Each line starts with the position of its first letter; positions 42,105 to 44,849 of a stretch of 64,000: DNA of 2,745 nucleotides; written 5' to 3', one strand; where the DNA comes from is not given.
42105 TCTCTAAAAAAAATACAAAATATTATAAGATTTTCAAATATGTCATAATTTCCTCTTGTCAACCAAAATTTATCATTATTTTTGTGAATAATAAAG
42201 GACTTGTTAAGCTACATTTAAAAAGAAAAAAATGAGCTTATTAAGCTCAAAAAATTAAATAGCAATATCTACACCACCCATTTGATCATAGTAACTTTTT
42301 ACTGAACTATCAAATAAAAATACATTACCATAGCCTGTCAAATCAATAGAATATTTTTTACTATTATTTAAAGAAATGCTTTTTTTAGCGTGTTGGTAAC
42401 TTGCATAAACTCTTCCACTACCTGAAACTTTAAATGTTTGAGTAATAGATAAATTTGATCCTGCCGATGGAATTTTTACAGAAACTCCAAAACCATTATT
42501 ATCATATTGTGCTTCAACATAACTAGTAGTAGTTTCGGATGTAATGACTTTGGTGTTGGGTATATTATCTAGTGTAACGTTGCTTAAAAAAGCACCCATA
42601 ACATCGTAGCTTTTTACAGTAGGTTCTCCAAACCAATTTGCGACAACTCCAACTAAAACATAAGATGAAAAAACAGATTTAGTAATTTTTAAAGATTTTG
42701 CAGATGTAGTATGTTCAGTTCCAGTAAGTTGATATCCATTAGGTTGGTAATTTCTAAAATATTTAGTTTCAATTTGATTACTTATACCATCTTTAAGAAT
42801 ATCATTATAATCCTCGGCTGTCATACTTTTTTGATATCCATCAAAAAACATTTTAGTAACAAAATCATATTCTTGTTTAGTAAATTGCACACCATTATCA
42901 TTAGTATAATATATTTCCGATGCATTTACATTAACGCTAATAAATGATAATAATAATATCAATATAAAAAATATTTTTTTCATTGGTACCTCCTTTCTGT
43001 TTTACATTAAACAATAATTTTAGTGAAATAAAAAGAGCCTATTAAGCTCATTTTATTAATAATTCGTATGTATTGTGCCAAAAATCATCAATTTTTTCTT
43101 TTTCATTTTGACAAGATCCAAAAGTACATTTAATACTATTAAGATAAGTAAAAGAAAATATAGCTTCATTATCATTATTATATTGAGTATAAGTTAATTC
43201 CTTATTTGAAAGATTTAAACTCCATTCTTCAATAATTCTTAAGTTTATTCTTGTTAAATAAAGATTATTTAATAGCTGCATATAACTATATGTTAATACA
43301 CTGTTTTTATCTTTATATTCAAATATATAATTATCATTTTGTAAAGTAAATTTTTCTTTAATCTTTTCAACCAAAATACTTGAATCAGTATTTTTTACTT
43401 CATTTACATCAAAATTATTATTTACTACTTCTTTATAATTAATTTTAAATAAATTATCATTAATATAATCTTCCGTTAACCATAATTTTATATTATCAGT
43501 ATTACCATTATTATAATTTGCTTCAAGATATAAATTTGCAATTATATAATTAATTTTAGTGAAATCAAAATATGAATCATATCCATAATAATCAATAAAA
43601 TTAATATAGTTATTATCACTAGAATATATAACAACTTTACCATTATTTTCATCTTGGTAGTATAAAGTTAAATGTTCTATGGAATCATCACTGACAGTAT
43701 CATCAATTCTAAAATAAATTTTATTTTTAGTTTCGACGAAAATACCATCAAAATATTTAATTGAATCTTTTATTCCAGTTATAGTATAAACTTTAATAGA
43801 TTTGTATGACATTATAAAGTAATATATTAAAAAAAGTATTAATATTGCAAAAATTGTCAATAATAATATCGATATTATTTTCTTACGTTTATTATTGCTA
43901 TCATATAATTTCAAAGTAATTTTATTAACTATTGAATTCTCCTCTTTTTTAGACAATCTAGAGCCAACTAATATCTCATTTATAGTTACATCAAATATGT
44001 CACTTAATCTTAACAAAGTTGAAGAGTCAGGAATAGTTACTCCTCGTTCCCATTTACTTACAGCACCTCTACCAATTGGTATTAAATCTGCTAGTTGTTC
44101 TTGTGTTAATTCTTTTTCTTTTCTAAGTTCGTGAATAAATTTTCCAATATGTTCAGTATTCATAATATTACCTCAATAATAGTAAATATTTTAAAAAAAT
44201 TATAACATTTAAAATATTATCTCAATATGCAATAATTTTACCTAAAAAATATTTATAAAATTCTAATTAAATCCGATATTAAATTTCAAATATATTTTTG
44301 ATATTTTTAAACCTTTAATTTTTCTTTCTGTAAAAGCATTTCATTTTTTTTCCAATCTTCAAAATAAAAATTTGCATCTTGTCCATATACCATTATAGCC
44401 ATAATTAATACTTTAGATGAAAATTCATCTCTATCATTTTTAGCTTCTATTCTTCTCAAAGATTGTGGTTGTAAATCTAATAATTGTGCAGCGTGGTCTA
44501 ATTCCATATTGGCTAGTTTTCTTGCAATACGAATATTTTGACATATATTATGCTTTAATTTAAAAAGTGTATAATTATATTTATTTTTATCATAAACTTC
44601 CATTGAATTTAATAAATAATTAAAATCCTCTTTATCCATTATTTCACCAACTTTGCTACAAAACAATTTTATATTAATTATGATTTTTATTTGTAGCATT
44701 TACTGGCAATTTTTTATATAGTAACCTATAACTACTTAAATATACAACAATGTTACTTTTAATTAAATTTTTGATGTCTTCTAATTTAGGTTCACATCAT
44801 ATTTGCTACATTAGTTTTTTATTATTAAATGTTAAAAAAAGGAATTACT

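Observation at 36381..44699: AT-rich accessory island with an ECF sigma/anti-sigma pair, duplicated secreted proteins, a lipoprotein, a 767-aa triple-PG-binding hydrolase-like protein without signal peptide, and a membrane-anchored XRE regulator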

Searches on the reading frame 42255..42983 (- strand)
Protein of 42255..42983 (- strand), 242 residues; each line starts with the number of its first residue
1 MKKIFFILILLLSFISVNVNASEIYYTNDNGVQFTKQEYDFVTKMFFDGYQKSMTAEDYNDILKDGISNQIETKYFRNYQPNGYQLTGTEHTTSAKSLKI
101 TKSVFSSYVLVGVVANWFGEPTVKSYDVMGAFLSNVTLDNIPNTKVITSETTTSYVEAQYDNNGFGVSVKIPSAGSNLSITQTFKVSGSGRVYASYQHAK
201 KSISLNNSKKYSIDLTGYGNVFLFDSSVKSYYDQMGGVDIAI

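Call 3: search_protein_families(library=pfam, proteins=[window:42255-42983:-], max_evalue=0.01)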
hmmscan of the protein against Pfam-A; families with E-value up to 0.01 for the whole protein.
window:42255-42983:- (242 aa): 0 families

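Call 4: search_protein_families(library=ncbifam, proteins=[window:42255-42983:-], max_evalue=0.01)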
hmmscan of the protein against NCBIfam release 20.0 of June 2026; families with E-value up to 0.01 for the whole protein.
window:42255-42983:- (242 aa): 0 families

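Call 34: find_homologous_proteins(query=window:42255-42983:-)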
Query window:42255-42983:- (242 aa): 66 proteins with E <= 0.001 among 557 candidates.
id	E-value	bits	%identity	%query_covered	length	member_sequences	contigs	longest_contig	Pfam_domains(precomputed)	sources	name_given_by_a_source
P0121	2.2e-150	516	100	100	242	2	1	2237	-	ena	-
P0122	6.0e-89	316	63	100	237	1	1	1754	-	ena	-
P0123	5.9e-80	286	60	100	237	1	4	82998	-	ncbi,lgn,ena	-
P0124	2.6e-74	268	55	100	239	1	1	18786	-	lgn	-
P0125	3.1e-72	261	54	100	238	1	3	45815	-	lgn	-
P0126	5.4e-70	254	53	93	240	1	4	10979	-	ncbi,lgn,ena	-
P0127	1.1e-69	253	53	100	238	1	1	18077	-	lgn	-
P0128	5.9e-62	227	51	100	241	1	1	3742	-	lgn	-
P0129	2.7e-61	225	50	93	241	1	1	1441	-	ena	-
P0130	5.0e-59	218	50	99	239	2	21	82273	-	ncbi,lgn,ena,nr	ncbi:MAG: hypothetical protein IJN13_00560 [Bacilli bacterium]|nr:hypothetical protein [Bacilli bact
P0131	1.6e-56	210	48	92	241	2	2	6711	-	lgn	-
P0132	3.7e-55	205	49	100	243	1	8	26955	-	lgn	-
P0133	8.6e-54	201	46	99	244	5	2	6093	-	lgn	-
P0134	2.3e-53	199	48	100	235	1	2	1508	-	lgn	-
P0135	2.8e-53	199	45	99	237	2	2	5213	-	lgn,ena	-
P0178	3.1e-38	150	37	100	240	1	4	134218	-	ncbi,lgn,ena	-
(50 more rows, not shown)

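Call 35: find_encoding_contigs(protein=P0130, flank=8000, max_places=2)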
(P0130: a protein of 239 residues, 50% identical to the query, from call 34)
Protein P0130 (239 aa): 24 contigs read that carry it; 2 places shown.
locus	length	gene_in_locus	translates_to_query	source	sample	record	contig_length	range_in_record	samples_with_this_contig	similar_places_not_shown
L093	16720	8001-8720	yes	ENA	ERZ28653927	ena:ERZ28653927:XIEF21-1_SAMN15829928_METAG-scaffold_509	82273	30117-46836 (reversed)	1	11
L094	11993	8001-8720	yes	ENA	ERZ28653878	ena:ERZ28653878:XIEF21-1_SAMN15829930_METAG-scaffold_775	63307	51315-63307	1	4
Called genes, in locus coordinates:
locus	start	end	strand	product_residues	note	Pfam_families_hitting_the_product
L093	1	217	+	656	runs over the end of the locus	PF05895:DUF859, PF21939:Gp10_C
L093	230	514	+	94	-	-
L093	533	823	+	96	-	-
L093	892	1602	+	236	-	PF01551:Peptidase_M23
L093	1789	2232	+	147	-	-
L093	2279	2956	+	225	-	-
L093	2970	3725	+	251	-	-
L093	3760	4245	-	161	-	PF00293:NUDIX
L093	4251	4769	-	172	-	PF04229:GrpB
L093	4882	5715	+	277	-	PF04055:Radical_SAM, PF13353:Fer4_12 (weak)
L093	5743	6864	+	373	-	PF01663:Phosphodiest, PF01676:Metalloenzyme (weak)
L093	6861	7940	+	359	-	PF01381:HTH_3, PF12844:HTH_19, PF13560:HTH_31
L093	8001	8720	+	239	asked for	-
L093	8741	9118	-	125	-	-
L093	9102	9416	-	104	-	-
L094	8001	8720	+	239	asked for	-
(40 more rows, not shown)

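Call 36: find_encoding_contigs(protein=P0178, flank=8000, max_places=2)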
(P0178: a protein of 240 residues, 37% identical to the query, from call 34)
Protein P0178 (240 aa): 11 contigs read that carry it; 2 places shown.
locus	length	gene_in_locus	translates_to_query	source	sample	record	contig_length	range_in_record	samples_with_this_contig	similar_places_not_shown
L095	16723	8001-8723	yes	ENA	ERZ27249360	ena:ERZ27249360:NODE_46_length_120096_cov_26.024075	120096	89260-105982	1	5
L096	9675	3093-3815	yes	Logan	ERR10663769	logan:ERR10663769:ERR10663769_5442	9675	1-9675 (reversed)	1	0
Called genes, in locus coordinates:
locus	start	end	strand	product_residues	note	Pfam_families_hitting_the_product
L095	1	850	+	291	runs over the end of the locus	-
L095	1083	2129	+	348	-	PF02912:Phe_tRNA-synt_N, PF01409:tRNA-synt_2d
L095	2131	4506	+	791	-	PF01588:tRNA_bind, PF03483:B3_4, PF03484:B5, PF17759:tRNA_synthFbeta, PF03147:FDX-ACB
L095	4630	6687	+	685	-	-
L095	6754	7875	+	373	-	PF01381:HTH_3, PF12844:HTH_19, PF13443:HTH_26, PF13560:HTH_31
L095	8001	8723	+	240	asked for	-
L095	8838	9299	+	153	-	-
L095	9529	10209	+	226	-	PF03193:RsgA_GTPase (faint), PF02463:SMC_N, PF00005:ABC_tran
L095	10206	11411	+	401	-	PF02687:FtsX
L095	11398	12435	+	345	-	PF02687:FtsX (weak)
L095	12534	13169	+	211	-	PF01863:YgjP-like, PF10263:SprT-like (weak)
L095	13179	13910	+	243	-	PF22435:MRM3-like_sub_bind, PF00588:SpoU_methylase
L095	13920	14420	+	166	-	PF01782:RimM, PF24986:PRC_RimM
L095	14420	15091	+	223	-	PF01746:tRNA_m1G_MT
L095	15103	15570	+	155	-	-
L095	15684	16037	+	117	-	PF01245:Ribosomal_L19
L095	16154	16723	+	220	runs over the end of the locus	PF10502:Peptidase_S26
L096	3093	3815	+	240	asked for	-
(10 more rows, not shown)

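Call 46: search_solved_structures(query=A3, max_evalue=1)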
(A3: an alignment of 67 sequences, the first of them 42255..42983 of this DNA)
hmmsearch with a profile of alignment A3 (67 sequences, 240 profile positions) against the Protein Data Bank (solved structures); distinct sequences matched with E-value up to 1: 0.

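Call 48: predict_structure(alignment_id=A3)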
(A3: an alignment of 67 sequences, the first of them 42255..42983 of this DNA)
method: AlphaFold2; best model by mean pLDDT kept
length: 242 residues; sequences in the alignment: 67
mean_pLDDT: 90.1   pTM: 0.83
mean pLDDT of the five models: 90.1, 89.9, 89.9, 89.5, 88.8
residues with pLDDT >= 90: 189; 70-90: 31; 50-70: 8; < 50: 14
segments of 3 or more residues with pLDDT < 50: 76-89
pLDDT, mean of each block of 10 residues (from residue 1): 84 74 91 96 95 96 88 59 40 84 95 96 96 98 97 96 98 95 98 98 98 97 98 95 95
secondary structure, 60 per line:
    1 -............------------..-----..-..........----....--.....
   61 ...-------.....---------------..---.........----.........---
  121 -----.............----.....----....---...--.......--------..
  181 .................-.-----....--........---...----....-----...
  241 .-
elements in order: H2-13 H36-45 H50-53 H56-63 E71-75 E96-104 E109-117 E126-138 E143-147 E152-155 E159-161 E164-170 E179-197 H205-208 E211-218 E222-224 E238-241

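Call 64: search_protein_families(library=pfam, proteins=[L095:4630-6687:+, L095:8838-9299:+], max_evalue=1)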
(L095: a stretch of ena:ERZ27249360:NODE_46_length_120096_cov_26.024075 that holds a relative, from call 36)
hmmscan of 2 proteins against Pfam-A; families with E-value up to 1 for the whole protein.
L095:4630-6687:+ (685 aa): 3 families
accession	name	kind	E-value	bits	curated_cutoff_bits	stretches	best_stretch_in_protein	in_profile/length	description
PF00746.26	Gram_pos_anchor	-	0.00021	21.6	20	1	653-680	15-42/43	LPXTG cell wall anchor motif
PF18998.6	Flg_new_2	-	0.0017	18.7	23.6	1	588-645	15-72/73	Divergent InlB B-repeat domain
PF17259.7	DUF5325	-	0.054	13.8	25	0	655-678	33-56/61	Family of unknown function (DUF5325)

L095:8838-9299:+ (153 aa): 0 families

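Call 96: search_protein_families(library=phrogs, proteins=[window:42255-42983:-], max_evalue=0.001)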
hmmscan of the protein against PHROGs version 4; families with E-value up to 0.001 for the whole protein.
window:42255-42983:- (242 aa): 0 families

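Call 97: search_protein_families(library=padloc, proteins=[window:42255-42983:-], max_evalue=0.001)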
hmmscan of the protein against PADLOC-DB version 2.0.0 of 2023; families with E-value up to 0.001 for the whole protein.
window:42255-42983:- (242 aa): 0 families

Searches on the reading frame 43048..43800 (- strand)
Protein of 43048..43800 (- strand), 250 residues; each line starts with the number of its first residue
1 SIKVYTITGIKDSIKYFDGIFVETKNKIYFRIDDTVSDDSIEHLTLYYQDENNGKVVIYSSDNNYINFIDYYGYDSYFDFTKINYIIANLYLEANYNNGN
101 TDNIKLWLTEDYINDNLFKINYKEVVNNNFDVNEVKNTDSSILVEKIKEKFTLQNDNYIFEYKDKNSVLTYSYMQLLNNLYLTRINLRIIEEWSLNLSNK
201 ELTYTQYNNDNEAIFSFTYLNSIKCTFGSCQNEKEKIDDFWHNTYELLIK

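Call 64: search_protein_families(library=pfam, proteins=[window:43048-43800:-], max_evalue=1)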
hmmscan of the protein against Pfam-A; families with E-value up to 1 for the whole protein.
window:43048-43800:- (250 aa): 1 family
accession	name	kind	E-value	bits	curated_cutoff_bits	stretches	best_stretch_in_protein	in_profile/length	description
PF10789.14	Phage_RpbA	-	0.083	13.4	25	1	22-65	40-84/108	Phage RNA polymerase binding, RpbA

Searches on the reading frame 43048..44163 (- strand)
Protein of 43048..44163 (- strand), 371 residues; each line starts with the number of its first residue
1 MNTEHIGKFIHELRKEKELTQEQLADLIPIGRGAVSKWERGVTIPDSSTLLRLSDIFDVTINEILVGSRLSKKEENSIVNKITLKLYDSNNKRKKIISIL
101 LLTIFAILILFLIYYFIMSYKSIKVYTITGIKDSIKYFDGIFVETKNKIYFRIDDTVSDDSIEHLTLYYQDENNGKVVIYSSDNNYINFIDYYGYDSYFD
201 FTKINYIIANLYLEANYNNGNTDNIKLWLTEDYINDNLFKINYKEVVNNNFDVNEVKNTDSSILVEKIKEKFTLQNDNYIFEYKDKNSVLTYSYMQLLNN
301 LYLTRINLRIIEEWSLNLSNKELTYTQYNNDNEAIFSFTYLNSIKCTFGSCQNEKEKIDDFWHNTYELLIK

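Call 3: search_protein_families(library=pfam, proteins=[window:43048-44163:-], max_evalue=0.01)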
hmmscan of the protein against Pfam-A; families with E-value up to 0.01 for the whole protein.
window:43048-44163:- (371 aa): 6 families
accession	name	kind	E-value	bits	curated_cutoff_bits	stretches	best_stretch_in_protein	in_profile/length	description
PF01381.28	HTH_3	-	4.9e-14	52.5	23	1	10-64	1-55/55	Helix-turn-helix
PF12844.13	HTH_19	-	3.6e-10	40.1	30.2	1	7-65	1-59/64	Helix-turn-helix domain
PF13560.12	HTH_31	-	4.3e-08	33.8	27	1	6-61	2-58/64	Helix-turn-helix domain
PF13443.12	HTH_26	-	1e-05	26.1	22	1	10-66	2-59/63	Cro/C1-type HTH DNA-binding domain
PF15731.11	MqsA_antitoxin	-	0.0016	19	30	1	7-52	71-118/131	Antitoxin component of bacterial toxin-antitoxin system, MqsA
PF06024.17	Orf78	-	0.0031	18.2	29.4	1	73-121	37-89/101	Orf78 (ac78)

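Call 4: search_protein_families(library=ncbifam, proteins=[window:43048-44163:-], max_evalue=0.01)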
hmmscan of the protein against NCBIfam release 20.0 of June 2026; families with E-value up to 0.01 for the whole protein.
window:43048-44163:- (371 aa): 11 families
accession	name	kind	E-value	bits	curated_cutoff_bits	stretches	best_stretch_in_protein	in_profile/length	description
NF041951.1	phage_RstR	subfamily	5.4e-12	45.9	80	1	7-100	4-95/108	RstR family transcriptional repressor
NF007257.0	PRK09706.1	subfamily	1.1e-09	38.2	101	1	1-87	1-86/135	transcriptional repressor DicA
TIGR03070.1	couple_hipB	subfamily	1.1e-07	31.7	71.65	1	5-57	2-54/58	type II toxin-antitoxin system Y4mF family antitoxin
TIGR03830.1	CxxCG_CxxCG_HTH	subfamily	3.3e-07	30.1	61.8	1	4-52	64-114/127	type II TA system antitoxin MqsA family protein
NF052239.1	antitox_spr1629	equivalog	1.4e-06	27.7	335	1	6-114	3-110/377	spr1629 family repressor/antitoxin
NF047948.1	male_kill_WMK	equivalog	1e-05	25.1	300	1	4-100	161-258/300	WO male-killing family protein Wmk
NF003162.0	PRK04140.1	equivalog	2.9e-05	23.3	263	1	7-68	128-190/317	transcriptional regulator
TIGR00270.2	TIGR00270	equivalog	5.4e-05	23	110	1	7-75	77-145/159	multiprotein bridging factor aMBF1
NF041575.1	antitoxPezA_Strep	equivalog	5.8e-05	23.1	290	1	6-72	2-68/158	type II toxin-antitoxin system antitoxin PezA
NF007408.0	PRK09943.1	equivalog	9.5e-05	22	211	1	6-79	8-79/185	HTH-type transcriptional regulator PuuR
NF046032.1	TransRegSlrRBacil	equivalog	0.0044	17.1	250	1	6-65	2-62/149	HTH-type transcriptional regulator SlrR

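Call 96: search_protein_families(library=phrogs, proteins=[window:43048-44163:-], max_evalue=0.001)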
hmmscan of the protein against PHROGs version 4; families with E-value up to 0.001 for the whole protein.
window:43048-44163:- (371 aa): 15 families
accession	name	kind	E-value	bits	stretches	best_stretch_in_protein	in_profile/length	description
phrog_8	-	transcription regulation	4.4e-14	53.7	1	6-103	77-150/346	transcriptional regulator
phrog_3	-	transcription regulation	1.9e-12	48.7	1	2-88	85-170/430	transcriptional repressor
phrog_4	-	transcription regulation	3.9e-11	43.5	1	3-90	130-205/400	transcriptional repressor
phrog_2967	-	transcription regulation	1.1e-09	39.2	1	2-96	7-97/225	transcriptional regulator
phrog_2439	-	transcription regulation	1.9e-08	34.6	1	1-61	3-63/367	transcriptional regulator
phrog_5823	-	transcription regulation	2.3e-08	34.6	1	3-73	4-75/404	transcriptional regulator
phrog_1373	-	transcription regulation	2.9e-07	31.6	1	6-75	64-133/166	transcriptional regulator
phrog_4836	-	transcription regulation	4.3e-07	30.7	1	7-80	77-147/194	CII-like regulator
phrog_2104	-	unknown function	8.2e-05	23.8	1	10-53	44-87/103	-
phrog_2328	-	transcription regulation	8.9e-05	23.3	1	9-61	19-71/128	transcriptional repressor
phrog_5119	-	unknown function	0.00034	21.4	0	5-56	53-104/152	-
phrog_1124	-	transcription regulation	0.00038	21.1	0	5-57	8-59/177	transcriptional regulator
phrog_7241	-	transcription regulation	0.0004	21.4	1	13-64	69-120/122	transcriptional regulator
phrog_3949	-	transcription regulation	0.00055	21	1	2-85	9-93/161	transcriptional repressor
phrog_7950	-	transcription regulation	0.00081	20.4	0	11-40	13-42/68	transcriptional repressor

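Call 97: search_protein_families(library=padloc, proteins=[window:43048-44163:-], max_evalue=0.001)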
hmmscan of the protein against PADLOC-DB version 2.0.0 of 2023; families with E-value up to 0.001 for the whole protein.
window:43048-44163:- (371 aa): 7 families
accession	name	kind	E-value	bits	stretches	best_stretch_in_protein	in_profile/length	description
PDLC03951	RmrA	-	6.3e-09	33.3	1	10-74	13-75/400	-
PDLC02926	HTH_VI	-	8.4e-09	33.6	1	6-85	2-79/92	-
PDLC03954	RmrA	-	1.3e-07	28.9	1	7-81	12-86/380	-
PDLC03947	RmrA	-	2.4e-07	27.9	1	5-62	11-68/383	-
PDLC03952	RmrA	-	3.5e-07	27.4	1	8-59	25-76/395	-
PDLC04775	PDC-M69A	-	2.7e-05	22.6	1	4-92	6-91/113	-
PDLC03956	RmrA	-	0.00038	17.6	1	12-62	15-66/399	-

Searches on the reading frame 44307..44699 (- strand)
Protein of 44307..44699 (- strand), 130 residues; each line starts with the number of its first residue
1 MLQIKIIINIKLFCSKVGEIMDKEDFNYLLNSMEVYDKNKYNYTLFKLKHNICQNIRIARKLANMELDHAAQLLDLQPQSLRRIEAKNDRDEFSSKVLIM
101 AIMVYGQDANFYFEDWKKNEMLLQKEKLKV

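Call 3: search_protein_families(library=pfam, proteins=[window:44307-44699:-], max_evalue=0.01)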
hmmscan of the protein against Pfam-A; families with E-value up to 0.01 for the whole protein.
window:44307-44699:- (130 aa): 0 families

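Call 4: search_protein_families(library=ncbifam, proteins=[window:44307-44699:-], max_evalue=0.01)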
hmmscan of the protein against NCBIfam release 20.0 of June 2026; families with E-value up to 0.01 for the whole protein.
window:44307-44699:- (130 aa): 0 families

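Call 64: search_protein_families(library=pfam, proteins=[window:44307-44699:-], max_evalue=1)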
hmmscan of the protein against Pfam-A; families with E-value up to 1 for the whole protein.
window:44307-44699:- (130 aa): 3 families
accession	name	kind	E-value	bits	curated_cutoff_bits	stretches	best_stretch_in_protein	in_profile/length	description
PF13413.12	HTH_25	-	0.015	15.6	24.6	1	57-88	3-34/62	Helix-turn-helix domain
PF11291.13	DUF3091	-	0.066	13.8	25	1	14-56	46-87/100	Protein of unknown function (DUF3091)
PF16136.10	NLS_NINJA_AFP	-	0.19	12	23.7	1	79-92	22-35/37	Putative nuclear localisation signal in Ninja/AFP proteins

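Call 96: search_protein_families(library=phrogs, proteins=[window:44307-44699:-], max_evalue=0.001)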
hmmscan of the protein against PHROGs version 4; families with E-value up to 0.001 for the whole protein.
window:44307-44699:- (130 aa): 0 families

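Call 97: search_protein_families(library=padloc, proteins=[window:44307-44699:-], max_evalue=0.001)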
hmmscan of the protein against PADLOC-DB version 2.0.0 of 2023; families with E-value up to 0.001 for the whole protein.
window:44307-44699:- (130 aa): 0 families
